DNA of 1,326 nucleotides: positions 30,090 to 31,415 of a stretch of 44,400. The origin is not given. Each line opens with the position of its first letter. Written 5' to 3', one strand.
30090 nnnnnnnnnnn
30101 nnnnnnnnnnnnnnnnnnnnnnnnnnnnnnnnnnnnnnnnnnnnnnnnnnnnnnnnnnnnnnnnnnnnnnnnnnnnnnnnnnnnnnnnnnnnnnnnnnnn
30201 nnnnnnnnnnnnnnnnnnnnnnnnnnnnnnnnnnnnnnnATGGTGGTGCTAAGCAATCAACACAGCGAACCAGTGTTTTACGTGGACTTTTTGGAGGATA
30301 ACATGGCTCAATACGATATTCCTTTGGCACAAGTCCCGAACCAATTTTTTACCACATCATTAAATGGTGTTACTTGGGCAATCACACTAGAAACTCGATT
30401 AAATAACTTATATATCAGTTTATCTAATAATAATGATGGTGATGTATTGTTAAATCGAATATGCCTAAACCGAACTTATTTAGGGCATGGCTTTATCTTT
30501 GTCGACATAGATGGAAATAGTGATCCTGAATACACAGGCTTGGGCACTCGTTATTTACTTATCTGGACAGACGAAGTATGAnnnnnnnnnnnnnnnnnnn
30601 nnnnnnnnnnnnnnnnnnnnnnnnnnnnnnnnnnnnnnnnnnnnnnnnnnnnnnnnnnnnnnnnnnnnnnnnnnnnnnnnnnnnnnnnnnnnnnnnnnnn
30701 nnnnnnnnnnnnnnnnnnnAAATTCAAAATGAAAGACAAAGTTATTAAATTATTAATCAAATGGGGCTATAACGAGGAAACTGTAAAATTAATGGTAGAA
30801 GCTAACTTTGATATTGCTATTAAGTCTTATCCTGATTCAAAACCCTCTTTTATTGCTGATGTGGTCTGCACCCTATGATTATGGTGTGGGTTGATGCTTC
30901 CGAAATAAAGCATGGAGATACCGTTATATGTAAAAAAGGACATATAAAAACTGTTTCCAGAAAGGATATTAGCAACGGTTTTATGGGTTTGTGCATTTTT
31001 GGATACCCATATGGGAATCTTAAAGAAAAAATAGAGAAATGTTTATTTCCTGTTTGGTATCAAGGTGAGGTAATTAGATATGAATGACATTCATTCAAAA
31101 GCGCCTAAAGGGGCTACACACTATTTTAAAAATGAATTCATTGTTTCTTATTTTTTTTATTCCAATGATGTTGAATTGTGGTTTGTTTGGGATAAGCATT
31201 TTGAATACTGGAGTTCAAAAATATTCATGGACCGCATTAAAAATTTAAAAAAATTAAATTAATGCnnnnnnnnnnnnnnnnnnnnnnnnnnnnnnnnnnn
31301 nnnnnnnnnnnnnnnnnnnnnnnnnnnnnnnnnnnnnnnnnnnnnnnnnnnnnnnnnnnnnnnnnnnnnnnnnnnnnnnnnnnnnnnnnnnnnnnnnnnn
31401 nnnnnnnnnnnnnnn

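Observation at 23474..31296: Two moron cassettes in the tail module driven by a duplicated promoter (32-bp identical core)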

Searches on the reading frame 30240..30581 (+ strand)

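Call 14: search_protein_families(library=phrogs, proteins=[window:30240-30581:+], max_evalue=0.01)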
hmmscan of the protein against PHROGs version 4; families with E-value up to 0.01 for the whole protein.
window:30240-30581:+ (113 aa): 1 family
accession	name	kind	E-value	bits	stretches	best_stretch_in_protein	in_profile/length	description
phrog_349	-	head and packaging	3.9e-19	69.8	1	22-112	2-104/114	virion structural protein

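Call 15: search_protein_families(library=pfam, proteins=[window:30240-30581:+], max_evalue=0.1)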
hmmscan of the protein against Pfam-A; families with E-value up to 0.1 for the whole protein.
window:30240-30581:+ (113 aa): 2 families
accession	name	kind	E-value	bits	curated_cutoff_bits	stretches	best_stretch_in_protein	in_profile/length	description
PF22479.2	Pam3_gp18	-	2.7e-12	47.5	24.2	1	25-112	2-101/101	Cyanophage baseplate Pam3 plug gp18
PF13517.12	FG-GAP_3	-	0.063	14.3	26.9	0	55-97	16-58/61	FG-GAP-like repeat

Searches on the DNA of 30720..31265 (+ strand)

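Call 68: search_dna_similar(query=window:30720-31265:+, collection=phages, mode=distant, max_rows=25)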
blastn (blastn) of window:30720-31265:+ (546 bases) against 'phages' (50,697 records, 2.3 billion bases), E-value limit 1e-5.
Records with a match: 1; places in all: 1; records where one place covers at least 80% of the query: 1.
Best place of each record, by identity: 95-99% 1.
By first word of the organism name: Acinetobacter 1.
By host as written in the record: Acinetobacter sp. 1.
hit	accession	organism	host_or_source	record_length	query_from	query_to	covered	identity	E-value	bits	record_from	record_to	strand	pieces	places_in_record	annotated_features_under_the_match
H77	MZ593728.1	Acinetobacter phage BUCT628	Acinetobacter sp.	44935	8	546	99%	95.7%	0e+0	864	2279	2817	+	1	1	hypothetical protein (x3)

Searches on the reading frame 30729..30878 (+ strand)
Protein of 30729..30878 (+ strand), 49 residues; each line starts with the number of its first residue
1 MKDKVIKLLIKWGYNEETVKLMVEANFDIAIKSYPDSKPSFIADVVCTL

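Call 14: search_protein_families(library=phrogs, proteins=[window:30729-30878:+], max_evalue=0.01)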
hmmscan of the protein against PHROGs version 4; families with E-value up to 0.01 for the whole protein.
window:30729-30878:+ (49 aa): 3 families
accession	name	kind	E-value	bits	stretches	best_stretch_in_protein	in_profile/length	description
phrog_7717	-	unknown function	6.4e-12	46.5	1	2-46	14-58/61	-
phrog_9411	-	unknown function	3.4e-11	44.2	1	2-47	5-51/53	-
phrog_7322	-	unknown function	8.6e-06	26.3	1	2-49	216-263/263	-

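Call 15: search_protein_families(library=pfam, proteins=[window:30729-30878:+], max_evalue=0.1)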
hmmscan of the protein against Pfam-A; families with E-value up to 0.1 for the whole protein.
window:30729-30878:+ (49 aa): 1 family
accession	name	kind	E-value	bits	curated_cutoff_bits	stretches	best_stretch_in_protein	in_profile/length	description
PF24196.1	DUF7421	-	1.5e-12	47.8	27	1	2-46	14-58/61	Family of unknown function (DUF7421)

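Call 91: search_solved_structures(query=window:30729-30875:+, max_evalue=1)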
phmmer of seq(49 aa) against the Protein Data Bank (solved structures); distinct sequences matched with E-value up to 1: 6.
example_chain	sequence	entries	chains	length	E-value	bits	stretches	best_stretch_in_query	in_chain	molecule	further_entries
1n0r_A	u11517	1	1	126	0.0039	20.5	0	16-39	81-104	4 ankyrin repeats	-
1n0q_A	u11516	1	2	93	0.14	15.8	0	16-39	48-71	3 ankyrin repeats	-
7mcc_A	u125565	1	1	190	0.15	15.6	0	8-33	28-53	AI-designed TIM-barrel F2C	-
7smj_A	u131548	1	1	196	0.2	15.2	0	8-33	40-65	AI-designed TIM-barrel F2N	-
4qfv_A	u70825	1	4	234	0.25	15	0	17-43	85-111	ANK-N5C-281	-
1s70_B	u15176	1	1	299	0.72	13.5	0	13-39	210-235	130 kDa myosin-binding subunit of smooth muscle myosin phophatase (M130)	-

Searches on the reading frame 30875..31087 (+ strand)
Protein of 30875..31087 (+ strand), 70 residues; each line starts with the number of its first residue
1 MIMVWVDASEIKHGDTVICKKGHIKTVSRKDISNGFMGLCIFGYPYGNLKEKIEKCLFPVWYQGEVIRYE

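Call 14: search_protein_families(library=phrogs, proteins=[window:30875-31087:+], max_evalue=0.01)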
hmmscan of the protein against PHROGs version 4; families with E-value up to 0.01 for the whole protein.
window:30875-31087:+ (70 aa): 1 family
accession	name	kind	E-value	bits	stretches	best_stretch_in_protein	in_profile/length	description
phrog_3623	-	unknown function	1.7e-11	44.8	1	4-58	5-59/62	-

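Call 15: search_protein_families(library=pfam, proteins=[window:30875-31087:+], max_evalue=0.1)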
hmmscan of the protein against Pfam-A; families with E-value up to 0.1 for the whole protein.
window:30875-31087:+ (70 aa): 1 family
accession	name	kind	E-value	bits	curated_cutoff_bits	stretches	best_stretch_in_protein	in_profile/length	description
PF07591.16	PT-HINT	-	0.035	14.8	27.7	1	5-32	75-102/137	Pretoxin HINT domain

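Call 92: search_solved_structures(query=window:30875-31084:+, max_evalue=1)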
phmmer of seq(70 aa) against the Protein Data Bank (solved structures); distinct sequences matched with E-value up to 1: 0.

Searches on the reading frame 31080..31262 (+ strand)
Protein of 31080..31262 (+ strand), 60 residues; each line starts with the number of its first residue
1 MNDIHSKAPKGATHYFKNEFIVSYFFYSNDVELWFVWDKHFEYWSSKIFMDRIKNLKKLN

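Call 14: search_protein_families(library=phrogs, proteins=[window:31080-31262:+], max_evalue=0.01)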
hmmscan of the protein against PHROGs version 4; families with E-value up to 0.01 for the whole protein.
window:31080-31262:+ (60 aa): 3 families
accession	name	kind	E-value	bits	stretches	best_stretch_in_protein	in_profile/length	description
phrog_7563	-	unknown function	2.6e-06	29.2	1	2-47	4-50/67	-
phrog_6698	-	unknown function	1.6e-05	26.1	1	3-56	5-59/67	-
phrog_3483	-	unknown function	0.0029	18.6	1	4-50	5-51/183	-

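Call 15: search_protein_families(library=pfam, proteins=[window:31080-31262:+], max_evalue=0.1)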
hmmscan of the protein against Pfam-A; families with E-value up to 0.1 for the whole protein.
window:31080-31262:+ (60 aa): 0 families

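Call 93: search_solved_structures(query=window:31080-31259:+, max_evalue=1)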
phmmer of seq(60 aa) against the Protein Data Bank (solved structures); distinct sequences matched with E-value up to 1: 0.
